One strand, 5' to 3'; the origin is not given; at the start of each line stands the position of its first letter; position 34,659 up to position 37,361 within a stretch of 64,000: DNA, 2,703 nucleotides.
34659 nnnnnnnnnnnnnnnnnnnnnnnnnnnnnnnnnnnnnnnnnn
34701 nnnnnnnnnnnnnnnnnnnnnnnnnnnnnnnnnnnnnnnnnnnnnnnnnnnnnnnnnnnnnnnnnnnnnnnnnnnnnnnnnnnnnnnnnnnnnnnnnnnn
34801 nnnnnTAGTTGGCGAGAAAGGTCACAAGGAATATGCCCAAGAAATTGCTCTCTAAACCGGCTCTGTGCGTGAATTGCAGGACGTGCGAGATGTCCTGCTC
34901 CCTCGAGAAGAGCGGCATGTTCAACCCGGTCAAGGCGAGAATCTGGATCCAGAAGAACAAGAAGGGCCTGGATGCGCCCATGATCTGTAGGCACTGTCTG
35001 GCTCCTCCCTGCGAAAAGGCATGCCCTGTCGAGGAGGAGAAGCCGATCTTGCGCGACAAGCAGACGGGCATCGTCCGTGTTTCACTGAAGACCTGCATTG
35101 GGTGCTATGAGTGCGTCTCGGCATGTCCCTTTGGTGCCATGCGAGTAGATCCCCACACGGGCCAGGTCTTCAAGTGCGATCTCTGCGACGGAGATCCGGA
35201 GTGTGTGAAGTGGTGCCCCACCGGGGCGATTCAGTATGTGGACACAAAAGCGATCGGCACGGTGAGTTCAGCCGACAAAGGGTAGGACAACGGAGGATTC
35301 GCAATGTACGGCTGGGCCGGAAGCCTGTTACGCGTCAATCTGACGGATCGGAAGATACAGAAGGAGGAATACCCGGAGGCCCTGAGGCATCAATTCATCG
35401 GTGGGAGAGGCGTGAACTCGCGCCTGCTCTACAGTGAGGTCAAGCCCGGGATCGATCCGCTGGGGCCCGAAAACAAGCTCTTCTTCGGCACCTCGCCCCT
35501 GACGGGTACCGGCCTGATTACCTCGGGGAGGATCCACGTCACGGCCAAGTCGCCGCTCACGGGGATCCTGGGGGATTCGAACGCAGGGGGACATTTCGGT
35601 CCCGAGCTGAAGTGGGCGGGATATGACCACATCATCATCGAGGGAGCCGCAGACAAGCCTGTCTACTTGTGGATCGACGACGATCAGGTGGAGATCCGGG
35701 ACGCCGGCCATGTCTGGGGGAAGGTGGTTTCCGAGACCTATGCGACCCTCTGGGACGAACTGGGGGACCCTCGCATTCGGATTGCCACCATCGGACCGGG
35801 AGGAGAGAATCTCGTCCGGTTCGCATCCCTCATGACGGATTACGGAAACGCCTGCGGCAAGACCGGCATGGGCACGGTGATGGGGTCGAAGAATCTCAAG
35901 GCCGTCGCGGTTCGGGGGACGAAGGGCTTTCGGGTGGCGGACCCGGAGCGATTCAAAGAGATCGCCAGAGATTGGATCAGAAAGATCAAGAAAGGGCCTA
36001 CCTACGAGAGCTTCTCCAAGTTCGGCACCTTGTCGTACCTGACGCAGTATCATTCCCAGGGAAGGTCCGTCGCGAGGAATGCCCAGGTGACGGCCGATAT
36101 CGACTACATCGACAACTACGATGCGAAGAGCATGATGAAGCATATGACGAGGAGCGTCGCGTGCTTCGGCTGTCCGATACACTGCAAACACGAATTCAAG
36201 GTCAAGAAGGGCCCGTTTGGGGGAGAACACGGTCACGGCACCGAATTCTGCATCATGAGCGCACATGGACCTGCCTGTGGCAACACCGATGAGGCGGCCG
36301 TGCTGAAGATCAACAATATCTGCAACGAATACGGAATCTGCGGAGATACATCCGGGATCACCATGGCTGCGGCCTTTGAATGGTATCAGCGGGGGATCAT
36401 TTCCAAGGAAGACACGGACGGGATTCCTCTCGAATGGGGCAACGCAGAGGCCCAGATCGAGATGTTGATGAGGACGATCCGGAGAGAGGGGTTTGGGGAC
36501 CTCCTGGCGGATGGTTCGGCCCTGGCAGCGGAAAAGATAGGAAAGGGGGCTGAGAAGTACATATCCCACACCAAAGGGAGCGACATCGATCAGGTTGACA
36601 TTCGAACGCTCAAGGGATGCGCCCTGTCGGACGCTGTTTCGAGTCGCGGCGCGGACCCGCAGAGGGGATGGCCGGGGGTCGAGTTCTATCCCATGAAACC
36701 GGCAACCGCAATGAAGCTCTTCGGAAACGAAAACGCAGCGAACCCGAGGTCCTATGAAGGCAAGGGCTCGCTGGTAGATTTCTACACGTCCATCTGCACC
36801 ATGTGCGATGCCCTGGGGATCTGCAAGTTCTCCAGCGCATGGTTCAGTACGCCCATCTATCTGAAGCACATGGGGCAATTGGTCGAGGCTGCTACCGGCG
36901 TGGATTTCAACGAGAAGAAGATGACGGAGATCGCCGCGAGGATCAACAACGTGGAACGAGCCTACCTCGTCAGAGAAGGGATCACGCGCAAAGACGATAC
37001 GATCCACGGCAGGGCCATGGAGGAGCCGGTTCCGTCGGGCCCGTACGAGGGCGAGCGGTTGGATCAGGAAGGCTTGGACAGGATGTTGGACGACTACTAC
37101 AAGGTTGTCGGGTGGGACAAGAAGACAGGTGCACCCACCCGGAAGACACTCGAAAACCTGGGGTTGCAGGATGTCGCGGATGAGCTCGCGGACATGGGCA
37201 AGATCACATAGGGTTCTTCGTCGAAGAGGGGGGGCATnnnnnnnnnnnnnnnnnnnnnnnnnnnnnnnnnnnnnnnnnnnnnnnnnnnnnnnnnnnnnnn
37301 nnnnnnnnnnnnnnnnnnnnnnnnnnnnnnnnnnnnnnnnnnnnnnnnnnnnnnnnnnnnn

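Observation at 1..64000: Synthesis: candidate undescribed anaerobic pathway island for a lipophilic unsaturated or polycyclic compound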

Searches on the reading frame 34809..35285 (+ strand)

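Call 9: search_protein_families(library=pfam, proteins=[window:34809-35285:+])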
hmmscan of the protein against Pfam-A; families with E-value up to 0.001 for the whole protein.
window:34809-35285:+ (158 aa): 11 families
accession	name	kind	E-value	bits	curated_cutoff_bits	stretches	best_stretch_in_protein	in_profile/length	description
PF13247.11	Fer4_11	-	2.1e-17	63.6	26.2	1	57-145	7-99/100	4Fe-4S dicluster domain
PF12838.12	Fer4_7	-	2.5e-11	44.3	27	2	95-140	1-52/52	4Fe-4S dicluster domain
PF12837.12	Fer4_6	-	5.1e-11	42.4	25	1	88-110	1-23/24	4Fe-4S binding domain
PF13187.11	Fer4_9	-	2.4e-10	40.7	27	2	96-141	2-52/52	4Fe-4S dicluster domain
PF13237.11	Fer4_10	-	2.5e-09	37.4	25.5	1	57-107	6-53/53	4Fe-4S dicluster domain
PF00037.32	Fer4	-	4.6e-08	33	21.1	1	92-111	4-23/24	4Fe-4S binding domain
PF14697.11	Fer4_21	-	5.1e-07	30.2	35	1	91-142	3-58/59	4Fe-4S dicluster domain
PF12797.12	Fer4_2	-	9.2e-07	28.9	24.5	1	89-108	3-22/22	4Fe-4S binding domain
PF12800.12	Fer4_4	-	1.4e-06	28.6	24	1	94-109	2-17/17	4Fe-4S binding domain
PF12798.12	Fer4_3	-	6.5e-06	27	27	0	96-110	1-15/15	4Fe-4S binding domain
PF13183.11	Fer4_8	-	0.0008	20.3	27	0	93-111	2-20/68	4Fe-4S dicluster domain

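Call 74: search_protein_families(library=ncbifam, proteins=[window:34809-35285:+], max_evalue=1e-8)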
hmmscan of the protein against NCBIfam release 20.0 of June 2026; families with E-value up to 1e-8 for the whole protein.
window:34809-35285:+ (158 aa): 13 families
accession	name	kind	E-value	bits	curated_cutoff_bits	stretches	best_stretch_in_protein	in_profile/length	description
NF045766.1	PhenlGlyoxDHPadI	equivalog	2.1e-26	92.7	700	1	16-149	10-141/443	NADH-dependent phenylglyoxylate dehydrogenase subunit beta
NF009408.0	PRK12769.1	equivalog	3.8e-19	68.3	1003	1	13-151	5-152/659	formate-dependent uric acid utilization protein AegA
NF007382.0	PRK09898.1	equivalog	1.3e-18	67.3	213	1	13-149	61-206/208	ferredoxin-like protein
TIGR02951.1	DMSO_dmsB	equivalog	3.5e-18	66.2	214.1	1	19-126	10-127/161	DMSO/selenate family reductase complex B subunit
NF009451.0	PRK12809.1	equivalog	2.8e-17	62.3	1154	1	11-153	3-146/639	formate-dependent uric acid utilization protein YgfT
NF007658.0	PRK10330.1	equivalog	1e-16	61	260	1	13-153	5-164/181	electron transport protein HydN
NF008134.0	PRK10882.1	equivalog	8.2e-15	54.7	263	1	60-147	113-209/329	hydrogenase 2 operon protein HybA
NF038355.1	FDH3_beta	equivalog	9.2e-15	55.1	240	1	12-131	4-126/180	formate dehydrogenase FDH3 subunit beta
TIGR01582.1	FDH-beta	equivalog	3.8e-14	52.5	334.7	1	59-144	92-180/283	formate dehydrogenase subunit beta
NF011569.0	PRK14993.1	equivalog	5.1e-14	52.3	416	1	19-140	52-182/244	tetrathionate reductase subunit TtrB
NF045797.1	DsrO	equivalog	2.8e-13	49.8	200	1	49-111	92-150/235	sulfate reduction electron transfer complex DsrMKJOP subunit DsrO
TIGR03149.1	cyt_nit_nrfC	equivalog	2.1e-12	46.9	377.6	1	59-146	93-184/225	cytochrome c nitrite reductase Fe-S protein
NF045715.1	sulf_resp_HmcB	equivalog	2.1e-10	40.2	420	1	56-147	103-199/307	sulfate respiration complex iron-sulfur protein HmcB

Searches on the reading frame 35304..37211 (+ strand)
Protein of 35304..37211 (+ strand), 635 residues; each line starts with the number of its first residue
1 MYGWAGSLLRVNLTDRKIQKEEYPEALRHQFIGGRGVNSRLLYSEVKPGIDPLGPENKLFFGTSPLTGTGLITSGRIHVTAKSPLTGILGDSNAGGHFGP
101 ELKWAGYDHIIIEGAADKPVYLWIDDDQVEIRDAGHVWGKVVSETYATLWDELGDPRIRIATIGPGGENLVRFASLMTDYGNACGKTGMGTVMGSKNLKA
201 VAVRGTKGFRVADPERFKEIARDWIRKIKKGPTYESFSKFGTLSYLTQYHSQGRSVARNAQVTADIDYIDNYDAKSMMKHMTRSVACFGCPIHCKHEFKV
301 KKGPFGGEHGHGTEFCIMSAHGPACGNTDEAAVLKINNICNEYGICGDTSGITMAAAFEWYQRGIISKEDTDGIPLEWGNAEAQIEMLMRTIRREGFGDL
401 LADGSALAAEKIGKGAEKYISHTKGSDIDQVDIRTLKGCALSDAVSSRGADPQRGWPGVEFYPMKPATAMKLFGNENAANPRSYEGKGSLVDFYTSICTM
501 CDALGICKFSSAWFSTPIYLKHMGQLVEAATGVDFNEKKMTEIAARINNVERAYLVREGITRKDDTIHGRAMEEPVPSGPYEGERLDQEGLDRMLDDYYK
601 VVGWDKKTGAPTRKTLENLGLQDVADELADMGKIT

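Call 9: search_protein_families(library=pfam, proteins=[window:35304-37211:+])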
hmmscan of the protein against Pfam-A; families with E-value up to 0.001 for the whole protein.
window:35304-37211:+ (635 aa): 2 families
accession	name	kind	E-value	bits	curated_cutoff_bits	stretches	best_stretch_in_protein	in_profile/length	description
PF01314.23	AFOR_C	-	2.1e-103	346.9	27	1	219-621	1-385/385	Aldehyde ferredoxin oxidoreductase, domains 2 & 3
PF02730.20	AFOR_N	-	4.3e-82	275.1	29.8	1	7-206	2-199/199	Aldehyde ferredoxin oxidoreductase, N-terminal domain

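Call 14: find_encoding_contigs(protein=window:35304-37211:+, flank=10000, max_places=3)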
Protein window:35304-37211:+ (635 aa): no gene with exactly this product is on record in the collection.

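Call 27: search_protein_families(library=ncbifam, proteins=[window:35304-37211:+], max_evalue=0.00001)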
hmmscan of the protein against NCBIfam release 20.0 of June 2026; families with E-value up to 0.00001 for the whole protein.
window:35304-37211:+ (635 aa): 2 families
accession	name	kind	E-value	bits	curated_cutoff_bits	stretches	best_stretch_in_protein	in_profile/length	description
NF007354.0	PRK09849.1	equivalog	2.8e-88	297.3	868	2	2-226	6-228/703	aldehyde ferredoxin oxidoreductase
NF040818.1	GAPOR_Arch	equivalog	3.1e-08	32.4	1300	1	8-131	5-125/654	glyceraldehyde-3-phosphate:ferredoxin oxidoreductase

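Call 78: search_solved_structures(query=window:35304-37211:+, max_evalue=1e-10)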
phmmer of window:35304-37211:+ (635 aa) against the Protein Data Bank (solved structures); distinct sequences matched with E-value up to 1e-10: 9.
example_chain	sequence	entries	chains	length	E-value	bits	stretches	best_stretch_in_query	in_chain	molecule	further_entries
1aor_A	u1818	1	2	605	6.3e-120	404.9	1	1-622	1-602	ALDEHYDE FERREDOXIN OXIDOREDUCTASE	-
9mqx_D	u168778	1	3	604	3.3e-116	392.6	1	1-626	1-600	Aldehyde:ferredoxin oxidoreductase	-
9g7j_A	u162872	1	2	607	3.3e-109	369.4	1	1-623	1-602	Aldehyde ferredoxin oxidoreductase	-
8c0z_A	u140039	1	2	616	3e-98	333.2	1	3-621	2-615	Aldehyde:ferredoxin oxidoreductase,tungsten-containing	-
1b25_A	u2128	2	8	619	3.5e-91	309.9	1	1-629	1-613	PROTEIN (FORMALDEHYDE FERREDOXIN OXIDOREDUCTASE) | FORMALDEHYDE FERREDOXIN OXIDOREDUCTASE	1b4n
4z3w_A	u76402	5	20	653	1.1e-77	265.2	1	2-423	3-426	Benzoyl-CoA reductase, putative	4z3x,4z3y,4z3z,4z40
9q1t_A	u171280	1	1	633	7.8e-75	255.9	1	3-620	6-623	Tungsten-dependent aldehyde oxidoreductase WOR83 from Haloferax volcanii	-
6x6u_A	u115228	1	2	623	6.2e-70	239.7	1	1-451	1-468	Formaldehyde:ferredoxin oxidoreductase wor5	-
6x1o_A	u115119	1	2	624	6.7e-70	239.6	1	1-628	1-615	Formaldehyde:ferredoxin oxidoreductase wor5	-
